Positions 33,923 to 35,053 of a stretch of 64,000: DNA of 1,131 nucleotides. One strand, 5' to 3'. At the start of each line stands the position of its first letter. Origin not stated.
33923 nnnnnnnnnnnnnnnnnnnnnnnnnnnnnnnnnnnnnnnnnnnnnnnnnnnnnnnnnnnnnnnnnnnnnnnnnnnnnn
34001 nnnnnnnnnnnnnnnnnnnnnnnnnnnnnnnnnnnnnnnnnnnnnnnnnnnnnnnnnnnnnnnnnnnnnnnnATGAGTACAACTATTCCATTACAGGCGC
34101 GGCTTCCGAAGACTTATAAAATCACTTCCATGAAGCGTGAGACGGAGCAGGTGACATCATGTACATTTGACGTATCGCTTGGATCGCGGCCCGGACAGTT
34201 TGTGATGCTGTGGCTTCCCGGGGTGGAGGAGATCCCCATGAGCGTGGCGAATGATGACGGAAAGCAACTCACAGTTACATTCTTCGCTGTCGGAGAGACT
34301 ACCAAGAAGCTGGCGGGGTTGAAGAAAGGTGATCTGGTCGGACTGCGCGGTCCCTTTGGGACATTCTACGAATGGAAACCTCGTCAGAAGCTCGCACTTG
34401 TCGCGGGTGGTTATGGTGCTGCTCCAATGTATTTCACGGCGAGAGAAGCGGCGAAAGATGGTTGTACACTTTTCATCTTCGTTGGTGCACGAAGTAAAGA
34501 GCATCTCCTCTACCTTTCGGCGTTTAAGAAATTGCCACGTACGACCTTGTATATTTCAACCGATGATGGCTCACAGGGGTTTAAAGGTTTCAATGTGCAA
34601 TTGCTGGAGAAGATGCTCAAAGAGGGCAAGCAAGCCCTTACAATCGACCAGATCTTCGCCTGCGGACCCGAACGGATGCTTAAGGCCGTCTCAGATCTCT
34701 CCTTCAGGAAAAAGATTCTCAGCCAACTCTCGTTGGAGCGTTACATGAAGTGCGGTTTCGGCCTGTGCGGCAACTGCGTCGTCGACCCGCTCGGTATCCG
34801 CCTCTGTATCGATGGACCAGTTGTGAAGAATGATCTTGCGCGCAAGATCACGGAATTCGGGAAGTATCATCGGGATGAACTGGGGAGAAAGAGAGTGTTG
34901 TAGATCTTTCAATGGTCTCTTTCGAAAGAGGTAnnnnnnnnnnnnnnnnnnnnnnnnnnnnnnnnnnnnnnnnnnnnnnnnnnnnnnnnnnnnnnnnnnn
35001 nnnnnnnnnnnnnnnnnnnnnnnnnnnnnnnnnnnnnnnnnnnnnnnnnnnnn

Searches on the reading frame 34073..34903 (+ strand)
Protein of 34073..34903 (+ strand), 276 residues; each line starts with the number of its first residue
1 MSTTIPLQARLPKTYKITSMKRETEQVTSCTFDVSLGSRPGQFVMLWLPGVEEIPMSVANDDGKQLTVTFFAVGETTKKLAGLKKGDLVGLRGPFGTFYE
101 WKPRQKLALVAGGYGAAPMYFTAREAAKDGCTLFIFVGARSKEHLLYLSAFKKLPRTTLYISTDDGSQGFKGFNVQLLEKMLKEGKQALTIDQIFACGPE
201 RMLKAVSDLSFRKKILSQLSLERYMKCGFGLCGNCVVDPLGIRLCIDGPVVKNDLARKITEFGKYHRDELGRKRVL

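Call 30: search_protein_families(library=pfam, proteins=[window:34073-34903:+], max_evalue=0.01)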
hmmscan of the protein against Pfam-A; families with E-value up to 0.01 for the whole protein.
window:34073-34903:+ (276 aa): 3 families
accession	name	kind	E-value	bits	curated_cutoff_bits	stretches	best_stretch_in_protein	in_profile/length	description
PF10418.14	DHODB_Fe-S_bind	-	5.6e-10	39.2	23.9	1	222-252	1-36/41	Iron-sulfur cluster binding domain of dihydroorotate dehydrogenase B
PF00175.26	NAD_binding_1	-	6e-10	40.2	22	1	109-207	1-108/109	Oxidoreductase NAD-binding domain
PF00970.30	FAD_binding_6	-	0.00048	20.9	21.1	1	35-99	27-99/99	Oxidoreductase FAD-binding domain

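Call 46: find_homologous_proteins(query=window:34073-34903:+, max_evalue=1e-20)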
Query window:34073-34903:+ (276 aa): 3903 proteins with E <= 1e-20 among 4884 candidates; the best 120 are listed.
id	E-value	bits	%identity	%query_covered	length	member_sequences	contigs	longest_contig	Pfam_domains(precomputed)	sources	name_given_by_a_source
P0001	8.4e-183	624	100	100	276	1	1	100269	PF10418.15,PF00175.27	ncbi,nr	ncbi:MAG: dihydroorotate dehydrogenase electron transfer subunit [Candidatus Peribacteraceae bacteri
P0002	6.2e-159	546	86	99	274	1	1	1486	PF10418.15,PF00175.27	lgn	-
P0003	3.0e-139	481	77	98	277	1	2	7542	PF10418.15,PF00175.27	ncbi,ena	-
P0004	5.2e-139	480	77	99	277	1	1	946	PF10418.15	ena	-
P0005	1.0e-138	480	77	98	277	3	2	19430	PF10418.15,PF00175.27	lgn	-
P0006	2.2e-138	478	79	97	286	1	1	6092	PF10418.15,PF00175.27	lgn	-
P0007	1.3e-135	469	87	84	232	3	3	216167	PF10418.15,PF00175.27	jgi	-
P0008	3.4e-134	465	73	99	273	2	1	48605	PF10418.15,PF00175.27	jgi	jgi:dihydroorotate dehydrogenase electron transfer subunit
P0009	2.2e-133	462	73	98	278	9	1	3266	PF10418.15,PF00175.27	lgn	-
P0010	3.4e-132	458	74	99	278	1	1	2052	PF10418.15,PF00175.27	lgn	-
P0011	7.9e-132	457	73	99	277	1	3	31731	PF10418.15,PF00175.27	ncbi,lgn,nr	ncbi:MAG: dihydroorotate dehydrogenase electron transfer subunit [Candidatus Peribacteraceae bacteri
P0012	1.3e-131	456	73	98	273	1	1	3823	PF10418.15,PF00175.27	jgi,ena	-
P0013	1.5e-131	456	72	99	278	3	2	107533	PF10418.15,PF00175.27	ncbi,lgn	-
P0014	2.4e-131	455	73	98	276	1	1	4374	PF10418.15,PF00175.27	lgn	-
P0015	2.7e-131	455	74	98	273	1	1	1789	PF10418.15,PF00175.27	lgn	-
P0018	2.1e-130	452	71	97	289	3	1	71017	PF10418.15,PF00175.27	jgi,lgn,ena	-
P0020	4.9e-130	451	74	97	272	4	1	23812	PF10418.15,PF00175.27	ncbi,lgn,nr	ncbi:MAG: dihydroorotate dehydrogenase electron transfer subunit [Candidatus Peribacter sp.]|nr:dihy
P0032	1.2e-127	443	77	93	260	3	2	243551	PF10418.15,PF00175.27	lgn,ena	-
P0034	1.9e-127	443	69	99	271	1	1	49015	PF10418.15,PF00175.27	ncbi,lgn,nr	ncbi:MAG: dihydroorotate dehydrogenase electron transfer subunit [Candidatus Peribacteraceae bacteri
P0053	7.6e-124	431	69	97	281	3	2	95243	PF10418.15,PF00175.27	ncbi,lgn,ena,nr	ncbi:dihydroorotate dehydrogenase electron transfer subunit [Candidatus Peregrinibacteria bacterium 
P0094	1.1e-118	414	68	97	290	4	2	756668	PF10418.15,PF00175.27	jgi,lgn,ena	-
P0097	1.9e-118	413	65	99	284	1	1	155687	PF10418.15,PF00175.27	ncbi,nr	ncbi:MAG TPA: dihydroorotate dehydrogenase electron transfer subunit [Candidatus Peribacteraceae bac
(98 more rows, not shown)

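Call 47: find_encoding_contigs(protein=P0007, flank=10000, max_places=4)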
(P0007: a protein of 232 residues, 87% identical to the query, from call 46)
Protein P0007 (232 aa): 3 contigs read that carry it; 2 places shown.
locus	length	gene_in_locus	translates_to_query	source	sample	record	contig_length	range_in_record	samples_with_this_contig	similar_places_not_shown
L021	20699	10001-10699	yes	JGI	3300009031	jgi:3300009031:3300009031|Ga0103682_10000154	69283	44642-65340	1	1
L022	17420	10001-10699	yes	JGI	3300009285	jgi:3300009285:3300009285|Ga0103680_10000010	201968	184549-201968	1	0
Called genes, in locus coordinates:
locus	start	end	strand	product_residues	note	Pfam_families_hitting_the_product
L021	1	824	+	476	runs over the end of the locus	PF00587:tRNA-synt_2b, PF03129:HGTP_anticodon, PF09180:ProRS-C_1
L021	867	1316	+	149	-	-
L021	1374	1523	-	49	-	-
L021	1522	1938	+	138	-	-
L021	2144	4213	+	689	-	PF03030:H_PPase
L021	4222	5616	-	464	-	PF14793:DUF4478, PF18306:LDcluster4 (weak), PF03641:Lysine_decarbox, PF11892:PpnN_C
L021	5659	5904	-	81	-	-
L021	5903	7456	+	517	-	PF06418:CTP_synth_N, PF00117:GATase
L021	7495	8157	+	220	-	PF02592:Vut_1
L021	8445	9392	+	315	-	PF01180:DHO_dh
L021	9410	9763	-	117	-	PF05635:23S_rRNA_IVP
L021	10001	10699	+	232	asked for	PF00175:NAD_binding_1, PF10418:DHODB_Fe-S_bind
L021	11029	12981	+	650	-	-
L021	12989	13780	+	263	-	-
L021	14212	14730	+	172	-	-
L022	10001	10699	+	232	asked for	PF00175:NAD_binding_1, PF10418:DHODB_Fe-S_bind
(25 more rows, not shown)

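Call 48: find_encoding_contigs(protein=P0032, flank=10000, max_places=4)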
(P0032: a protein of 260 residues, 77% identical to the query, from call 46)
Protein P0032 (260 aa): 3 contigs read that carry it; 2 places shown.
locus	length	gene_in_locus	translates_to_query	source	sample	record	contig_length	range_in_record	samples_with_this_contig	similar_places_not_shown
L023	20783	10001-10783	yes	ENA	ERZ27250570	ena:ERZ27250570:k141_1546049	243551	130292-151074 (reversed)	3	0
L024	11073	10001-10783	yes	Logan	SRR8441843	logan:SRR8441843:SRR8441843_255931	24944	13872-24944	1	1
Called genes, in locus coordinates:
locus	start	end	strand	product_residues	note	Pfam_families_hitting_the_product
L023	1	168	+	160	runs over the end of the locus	-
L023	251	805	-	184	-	PF03641:Lysine_decarbox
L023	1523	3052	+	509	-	PF06418:CTP_synth_N, PF00117:GATase, PF07722:Peptidase_C26 (faint)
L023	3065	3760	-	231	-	PF13578:Methyltransf_24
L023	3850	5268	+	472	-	PF00206:Lyase_1, PF10415:FumaraseC_C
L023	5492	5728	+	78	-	-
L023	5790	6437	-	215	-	-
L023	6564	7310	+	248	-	PF01978:TrmB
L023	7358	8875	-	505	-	PF00395:SLH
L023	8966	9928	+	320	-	PF01180:DHO_dh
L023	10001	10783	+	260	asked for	PF00175:NAD_binding_1, PF10418:DHODB_Fe-S_bind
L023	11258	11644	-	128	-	-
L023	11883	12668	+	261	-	-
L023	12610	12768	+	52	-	-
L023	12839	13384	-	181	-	PF18306:LDcluster4, PF03641:Lysine_decarbox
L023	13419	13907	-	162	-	-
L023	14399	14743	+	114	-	-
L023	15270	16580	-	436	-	PF00202:Aminotran_3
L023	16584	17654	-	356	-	PF04055:Radical_SAM (faint), PF13186:SPASM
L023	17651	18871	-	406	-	PF13692:Glyco_trans_1_4 (weak)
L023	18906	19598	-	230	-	PF00702:Hydrolase, PF13419:HAD_2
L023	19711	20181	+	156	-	-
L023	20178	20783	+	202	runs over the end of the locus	PF09335:VTT_dom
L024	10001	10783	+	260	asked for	PF00175:NAD_binding_1, PF10418:DHODB_Fe-S_bind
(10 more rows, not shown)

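Call 49: find_encoding_contigs(protein=P0005, flank=10000, max_places=4)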
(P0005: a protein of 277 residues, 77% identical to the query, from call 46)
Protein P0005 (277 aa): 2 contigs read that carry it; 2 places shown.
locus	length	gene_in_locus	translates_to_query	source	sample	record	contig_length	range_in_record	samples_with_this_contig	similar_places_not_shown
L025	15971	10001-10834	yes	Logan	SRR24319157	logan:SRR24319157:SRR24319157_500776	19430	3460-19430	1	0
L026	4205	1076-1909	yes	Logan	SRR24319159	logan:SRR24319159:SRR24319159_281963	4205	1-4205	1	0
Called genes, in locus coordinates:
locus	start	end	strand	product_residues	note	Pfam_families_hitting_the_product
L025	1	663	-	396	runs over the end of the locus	-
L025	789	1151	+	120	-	PF02482:Ribosomal_S30AE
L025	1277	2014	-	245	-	PF01386:Ribosomal_L25p, PF14693:Ribosomal_TL5_C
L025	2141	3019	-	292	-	PF13641:Glyco_tranf_2_3, PF00535:Glycos_transf_2, PF10111:Glyco_tranf_2_2, PF13632:Glyco_trans_2_3 (faint)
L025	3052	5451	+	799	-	PF01541:GIY-YIG, PF27096:UvrC_M (weak), PF22920:UvrC_RNaseH, PF08459:UvrC_RNaseH_dom, PF00583:Acetyltransf_1, PF13673:Acetyltransf_10, PF13508:Acetyltransf_7, PF08459:UvrC_RNaseH_dom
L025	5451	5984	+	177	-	PF13644:DKNYY (faint)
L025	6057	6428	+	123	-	-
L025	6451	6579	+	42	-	-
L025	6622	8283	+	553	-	PF06418:CTP_synth_N, PF00117:GATase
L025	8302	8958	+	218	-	PF02592:Vut_1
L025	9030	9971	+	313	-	PF01180:DHO_dh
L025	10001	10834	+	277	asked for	PF00175:NAD_binding_1, PF10418:DHODB_Fe-S_bind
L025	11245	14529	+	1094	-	PF13328:HD_4, PF01966:HD, PF04607:RelA_SpoT, PF02824:TGS (weak), PF19296:RelA_AH, PF00892:EamA (weak)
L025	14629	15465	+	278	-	PF04794:YdjC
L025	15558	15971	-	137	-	?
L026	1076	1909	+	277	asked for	PF00175:NAD_binding_1, PF10418:DHODB_Fe-S_bind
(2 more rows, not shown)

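Call 52: find_encoding_contigs(protein=P0008, flank=10000, max_places=2)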
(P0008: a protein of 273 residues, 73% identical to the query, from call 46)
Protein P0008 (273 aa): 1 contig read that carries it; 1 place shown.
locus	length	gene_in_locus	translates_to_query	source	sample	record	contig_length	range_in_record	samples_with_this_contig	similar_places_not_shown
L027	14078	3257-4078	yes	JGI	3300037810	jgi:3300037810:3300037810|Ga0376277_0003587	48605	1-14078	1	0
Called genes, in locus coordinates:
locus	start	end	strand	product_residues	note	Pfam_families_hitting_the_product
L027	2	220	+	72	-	?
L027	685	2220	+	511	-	PF06418:CTP_synth_N, PF00117:GATase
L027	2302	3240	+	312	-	PF01180:DHO_dh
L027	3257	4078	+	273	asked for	PF00175:NAD_binding_1, PF10418:DHODB_Fe-S_bind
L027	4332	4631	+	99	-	PF02583:Trns_repr_metal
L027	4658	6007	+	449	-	PF00403:HMA, PF13386:DsbD_2, PF13473:Cupredoxin_1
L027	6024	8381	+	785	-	PF00403:HMA, PF00122:E1-E2_ATPase, PF00702:Hydrolase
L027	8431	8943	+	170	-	-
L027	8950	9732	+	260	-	PF02906:Fe_hyd_lg_C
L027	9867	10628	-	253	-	PF00106:adh_short, PF08659:KR, PF13561:adh_short_C2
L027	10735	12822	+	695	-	PF02629:CoA_binding, PF13380:CoA_binding_2, PF13607:Succ_CoA_lig, PF19045:Ligase_CoA_2, PF13549:ATP-grasp_5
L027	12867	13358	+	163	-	PF13473:Cupredoxin_1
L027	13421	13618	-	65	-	PF00313:CSD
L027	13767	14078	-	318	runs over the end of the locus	PF18920:DUF5671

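Call 53: find_encoding_contigs(protein=P0013, flank=10000, max_places=2)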
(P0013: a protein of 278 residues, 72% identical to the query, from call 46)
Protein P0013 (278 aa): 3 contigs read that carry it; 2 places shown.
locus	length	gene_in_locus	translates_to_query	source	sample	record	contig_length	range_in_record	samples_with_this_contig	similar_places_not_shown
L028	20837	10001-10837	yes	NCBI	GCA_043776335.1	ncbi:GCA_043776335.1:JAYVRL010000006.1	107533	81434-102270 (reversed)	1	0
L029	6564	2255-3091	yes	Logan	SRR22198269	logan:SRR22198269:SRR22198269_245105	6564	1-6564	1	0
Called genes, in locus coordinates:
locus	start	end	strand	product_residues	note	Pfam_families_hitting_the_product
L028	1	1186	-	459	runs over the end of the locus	-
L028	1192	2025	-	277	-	-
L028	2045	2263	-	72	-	-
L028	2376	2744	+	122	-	PF02482:Ribosomal_S30AE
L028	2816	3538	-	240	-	PF01386:Ribosomal_L25p, PF14693:Ribosomal_TL5_C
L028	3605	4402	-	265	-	PF00535:Glycos_transf_2, PF10111:Glyco_tranf_2_2 (faint), PF13641:Glyco_tranf_2_3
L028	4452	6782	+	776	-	PF01541:GIY-YIG, PF27096:UvrC_M, PF02151:UVR (weak), PF22920:UvrC_RNaseH, PF08459:UvrC_RNaseH_dom, PF13673:Acetyltransf_10 (faint), PF08459:UvrC_RNaseH_dom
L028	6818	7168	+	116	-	-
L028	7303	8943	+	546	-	PF06418:CTP_synth_N, PF00117:GATase, PF07722:Peptidase_C26 (weak)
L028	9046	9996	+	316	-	PF01180:DHO_dh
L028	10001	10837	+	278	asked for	PF00175:NAD_binding_1, PF10418:DHODB_Fe-S_bind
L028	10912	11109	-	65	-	PF00313:CSD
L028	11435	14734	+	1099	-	PF13328:HD_4, PF01966:HD (weak), PF04607:RelA_SpoT, PF02824:TGS (weak), PF19296:RelA_AH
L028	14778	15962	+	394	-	PF17785:PUA_3 (weak), PF10672:Methyltrans_SAM, PF03602:Cons_hypoth95, PF05175:MTS (weak)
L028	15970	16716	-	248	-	PF01061:ABC2_membrane, PF12698:ABC2_membrane_3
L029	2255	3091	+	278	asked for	PF00175:NAD_binding_1, PF10418:DHODB_Fe-S_bind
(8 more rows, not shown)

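Call 54: find_encoding_contigs(protein=P0018, flank=10000, max_places=2)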
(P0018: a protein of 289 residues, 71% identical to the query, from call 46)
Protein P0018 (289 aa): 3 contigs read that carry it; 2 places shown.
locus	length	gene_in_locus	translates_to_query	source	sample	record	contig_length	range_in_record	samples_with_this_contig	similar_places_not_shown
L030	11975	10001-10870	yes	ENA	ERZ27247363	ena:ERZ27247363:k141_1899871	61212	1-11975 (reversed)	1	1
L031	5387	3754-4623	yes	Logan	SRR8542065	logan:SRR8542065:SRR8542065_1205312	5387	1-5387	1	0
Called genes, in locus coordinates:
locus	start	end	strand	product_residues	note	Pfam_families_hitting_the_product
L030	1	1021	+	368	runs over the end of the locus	PF00696:AA_kinase, PF01472:PUA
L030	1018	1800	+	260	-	PF03807:F420_oxidored, PF14748:P5CR_dimer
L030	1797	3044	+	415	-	PF00171:Aldedh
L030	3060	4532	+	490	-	PF00587:tRNA-synt_2b, PF03129:HGTP_anticodon, PF09180:ProRS-C_1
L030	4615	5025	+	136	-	-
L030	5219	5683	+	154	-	-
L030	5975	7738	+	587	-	PF06418:CTP_synth_N, PF00117:GATase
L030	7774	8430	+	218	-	PF02592:Vut_1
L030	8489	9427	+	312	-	PF01180:DHO_dh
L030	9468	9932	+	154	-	-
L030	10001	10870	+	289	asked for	PF00175:NAD_binding_1 (weak), PF10418:DHODB_Fe-S_bind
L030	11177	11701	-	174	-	-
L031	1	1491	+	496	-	?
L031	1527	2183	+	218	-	PF02592:Vut_1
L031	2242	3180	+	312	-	PF01180:DHO_dh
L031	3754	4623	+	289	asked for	PF00175:NAD_binding_1 (weak), PF10418:DHODB_Fe-S_bind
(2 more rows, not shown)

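Call 56: find_encoding_contigs(protein=P0034, flank=10000, max_places=1)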
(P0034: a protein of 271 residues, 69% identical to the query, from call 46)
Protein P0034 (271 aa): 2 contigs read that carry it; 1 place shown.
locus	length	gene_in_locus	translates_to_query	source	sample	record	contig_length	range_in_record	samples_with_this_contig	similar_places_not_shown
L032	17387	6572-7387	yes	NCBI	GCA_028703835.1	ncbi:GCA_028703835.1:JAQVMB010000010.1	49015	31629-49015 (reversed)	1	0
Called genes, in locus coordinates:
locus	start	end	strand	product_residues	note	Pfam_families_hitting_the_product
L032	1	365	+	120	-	PF08459:UvrC_RNaseH_dom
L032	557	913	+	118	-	-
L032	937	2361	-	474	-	PF14793:DUF4478, PF03641:Lysine_decarbox, PF11892:PpnN_C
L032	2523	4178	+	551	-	PF06418:CTP_synth_N, PF00117:GATase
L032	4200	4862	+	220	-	PF02592:Vut_1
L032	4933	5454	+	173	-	-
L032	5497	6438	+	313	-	PF01180:DHO_dh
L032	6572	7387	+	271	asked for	PF00175:NAD_binding_1, PF10418:DHODB_Fe-S_bind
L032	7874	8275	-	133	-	-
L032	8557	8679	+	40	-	PF02590:SPOUT_MTase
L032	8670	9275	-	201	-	-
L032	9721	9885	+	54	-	-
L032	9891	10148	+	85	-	PF01541:GIY-YIG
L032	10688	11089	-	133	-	PF06262:Zincin_1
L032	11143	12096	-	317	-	-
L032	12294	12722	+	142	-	-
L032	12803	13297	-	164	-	PF03073:TspO_MBR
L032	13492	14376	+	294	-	PF02661:Fic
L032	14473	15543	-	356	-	PF13784:Fic_N, PF02661:Fic, PF21248:SoFic-like_C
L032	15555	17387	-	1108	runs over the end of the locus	PF20464:MmeI_N (faint), PF02384:N6_Mtase, PF20473:MmeI_Mtase, PF07669:Eco57I, PF12950:TaqI_C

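Call 57: find_encoding_contigs(protein=P0053, flank=10000, max_places=1)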
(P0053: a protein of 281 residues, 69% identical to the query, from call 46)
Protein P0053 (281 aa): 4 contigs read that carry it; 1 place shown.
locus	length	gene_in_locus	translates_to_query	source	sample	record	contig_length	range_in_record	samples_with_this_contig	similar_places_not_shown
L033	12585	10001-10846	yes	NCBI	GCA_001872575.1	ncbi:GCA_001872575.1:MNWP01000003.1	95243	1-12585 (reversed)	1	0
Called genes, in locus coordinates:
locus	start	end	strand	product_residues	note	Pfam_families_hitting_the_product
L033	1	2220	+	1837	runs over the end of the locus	-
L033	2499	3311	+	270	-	PF12705:PDDEXK_1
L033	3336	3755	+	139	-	PF02681:DUF212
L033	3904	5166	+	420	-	PF00587:tRNA-synt_2b, PF03129:HGTP_anticodon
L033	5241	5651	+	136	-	-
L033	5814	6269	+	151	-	-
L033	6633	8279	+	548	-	PF06418:CTP_synth_N, PF00117:GATase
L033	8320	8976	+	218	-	PF02592:Vut_1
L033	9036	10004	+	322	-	PF01180:DHO_dh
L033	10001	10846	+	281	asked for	PF00175:NAD_binding_1 (weak), PF10418:DHODB_Fe-S_bind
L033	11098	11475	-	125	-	-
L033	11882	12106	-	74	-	-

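Call 58: find_encoding_contigs(protein=P0097, flank=10000, max_places=1)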
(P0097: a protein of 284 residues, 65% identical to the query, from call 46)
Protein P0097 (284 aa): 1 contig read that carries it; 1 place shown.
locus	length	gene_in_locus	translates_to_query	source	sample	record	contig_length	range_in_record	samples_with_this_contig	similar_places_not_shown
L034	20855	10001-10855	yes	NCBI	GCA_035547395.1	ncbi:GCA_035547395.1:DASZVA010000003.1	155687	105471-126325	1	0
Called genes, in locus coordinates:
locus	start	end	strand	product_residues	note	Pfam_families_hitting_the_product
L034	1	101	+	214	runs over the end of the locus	PF01725:Ham1p_like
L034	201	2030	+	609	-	PF00478:IMPDH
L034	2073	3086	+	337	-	PF00962:A_deaminase, PF01979:Amidohydro_1 (weak)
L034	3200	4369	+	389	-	PF00478:IMPDH, PF03060:NMO, PF00977:His_biosynth (faint), PF01070:FMN_dh (weak)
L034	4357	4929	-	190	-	PF01931:NTPase_I-T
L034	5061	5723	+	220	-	PF00925:GTP_cyclohydro2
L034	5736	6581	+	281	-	-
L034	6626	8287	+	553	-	PF06418:CTP_synth_N, PF00117:GATase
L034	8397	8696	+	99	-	PF05635:23S_rRNA_IVP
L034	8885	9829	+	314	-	PF01180:DHO_dh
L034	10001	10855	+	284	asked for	PF00175:NAD_binding_1 (weak), PF10418:DHODB_Fe-S_bind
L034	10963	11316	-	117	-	-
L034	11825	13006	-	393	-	PF17785:PUA_3, PF10672:Methyltrans_SAM, PF03602:Cons_hypoth95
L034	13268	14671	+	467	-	-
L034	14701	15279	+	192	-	PF00753:Lactamase_B, PF23023:Anti-Pycsar_Apyc1 (weak)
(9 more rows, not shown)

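Call 81: find_encoding_contigs(protein=P0094, flank=10000, max_places=2)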
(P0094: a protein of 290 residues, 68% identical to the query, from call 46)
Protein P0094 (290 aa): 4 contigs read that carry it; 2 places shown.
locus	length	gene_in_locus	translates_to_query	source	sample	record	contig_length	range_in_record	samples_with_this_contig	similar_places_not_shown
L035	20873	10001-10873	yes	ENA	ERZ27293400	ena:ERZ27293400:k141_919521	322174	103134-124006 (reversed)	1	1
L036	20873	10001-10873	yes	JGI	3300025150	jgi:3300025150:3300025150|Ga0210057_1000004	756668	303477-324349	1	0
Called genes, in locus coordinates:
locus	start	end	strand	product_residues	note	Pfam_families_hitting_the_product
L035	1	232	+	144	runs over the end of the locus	PF02681:DUF212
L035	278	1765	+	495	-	PF00587:tRNA-synt_2b, PF03129:HGTP_anticodon, PF09180:ProRS-C_1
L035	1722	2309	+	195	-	-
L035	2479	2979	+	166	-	-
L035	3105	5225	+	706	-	PF03030:H_PPase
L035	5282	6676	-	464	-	PF14793:DUF4478 (weak), PF03641:Lysine_decarbox, PF11892:PpnN_C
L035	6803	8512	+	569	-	PF06418:CTP_synth_N, PF00117:GATase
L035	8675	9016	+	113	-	PF05635:23S_rRNA_IVP (weak)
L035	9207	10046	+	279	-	PF01180:DHO_dh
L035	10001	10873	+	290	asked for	PF00175:NAD_binding_1 (weak), PF10418:DHODB_Fe-S_bind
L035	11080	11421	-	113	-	-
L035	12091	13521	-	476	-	PF00474:SSF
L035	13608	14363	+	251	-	PF01978:TrmB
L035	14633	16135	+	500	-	PF06500:FrsA-like (weak), PF01738:DLH, PF02129:Peptidase_S15, PF20434:BD-FAE, PF00561:Abhydrolase_1, PF12146:Hydrolase_4, PF00326:Peptidase_S9, PF01551:Peptidase_M23, +4 more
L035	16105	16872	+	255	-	PF00535:Glycos_transf_2, PF10111:Glyco_tranf_2_2, PF13641:Glyco_tranf_2_3, PF13632:Glyco_trans_2_3, PF02709:Glyco_transf_7C (weak)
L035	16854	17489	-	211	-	PF02592:Vut_1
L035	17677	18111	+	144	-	-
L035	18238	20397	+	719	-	PF03924:CHASE, PF00989:PAS, PF08447:PAS_3 (weak), PF08448:PAS_4, PF13426:PAS_9, PF00512:HisKA, PF02518:HATPase_c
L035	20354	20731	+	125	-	PF00072:Response_reg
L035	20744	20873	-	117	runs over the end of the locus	-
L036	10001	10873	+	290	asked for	PF00175:NAD_binding_1 (weak), PF10418:DHODB_Fe-S_bind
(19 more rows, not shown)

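Call 82: find_encoding_contigs(protein=P0020, flank=10000, max_places=2)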
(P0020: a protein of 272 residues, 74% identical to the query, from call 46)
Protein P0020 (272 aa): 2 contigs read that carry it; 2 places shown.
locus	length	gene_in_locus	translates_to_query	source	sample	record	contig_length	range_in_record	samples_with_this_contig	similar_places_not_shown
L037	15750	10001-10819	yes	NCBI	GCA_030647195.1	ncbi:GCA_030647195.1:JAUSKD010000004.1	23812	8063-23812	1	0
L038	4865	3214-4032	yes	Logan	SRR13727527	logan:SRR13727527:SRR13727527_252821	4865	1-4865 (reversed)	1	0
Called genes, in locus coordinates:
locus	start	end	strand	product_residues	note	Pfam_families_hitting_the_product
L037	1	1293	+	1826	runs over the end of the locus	-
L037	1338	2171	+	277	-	PF12705:PDDEXK_1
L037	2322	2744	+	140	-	PF02681:DUF212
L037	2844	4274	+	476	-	PF00587:tRNA-synt_2b, PF03129:HGTP_anticodon, PF09180:ProRS-C_1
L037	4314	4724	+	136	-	-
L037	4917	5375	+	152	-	-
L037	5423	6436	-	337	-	PF03641:Lysine_decarbox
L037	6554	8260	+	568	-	PF06418:CTP_synth_N, PF00117:GATase, PF07722:Peptidase_C26 (faint)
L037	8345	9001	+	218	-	PF02592:Vut_1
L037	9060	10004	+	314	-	PF01180:DHO_dh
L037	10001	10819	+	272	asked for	PF00175:NAD_binding_1, PF10418:DHODB_Fe-S_bind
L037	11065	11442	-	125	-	-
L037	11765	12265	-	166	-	PF13302:Acetyltransf_3 (weak), PF00583:Acetyltransf_1, PF13673:Acetyltransf_10, PF13508:Acetyltransf_7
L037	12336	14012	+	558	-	PF00282:Pyridoxal_deC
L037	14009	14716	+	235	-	PF12710:HAD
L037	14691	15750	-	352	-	PF13692:Glyco_trans_1_4, PF00534:Glycos_transf_1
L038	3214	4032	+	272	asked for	PF00175:NAD_binding_1, PF10418:DHODB_Fe-S_bind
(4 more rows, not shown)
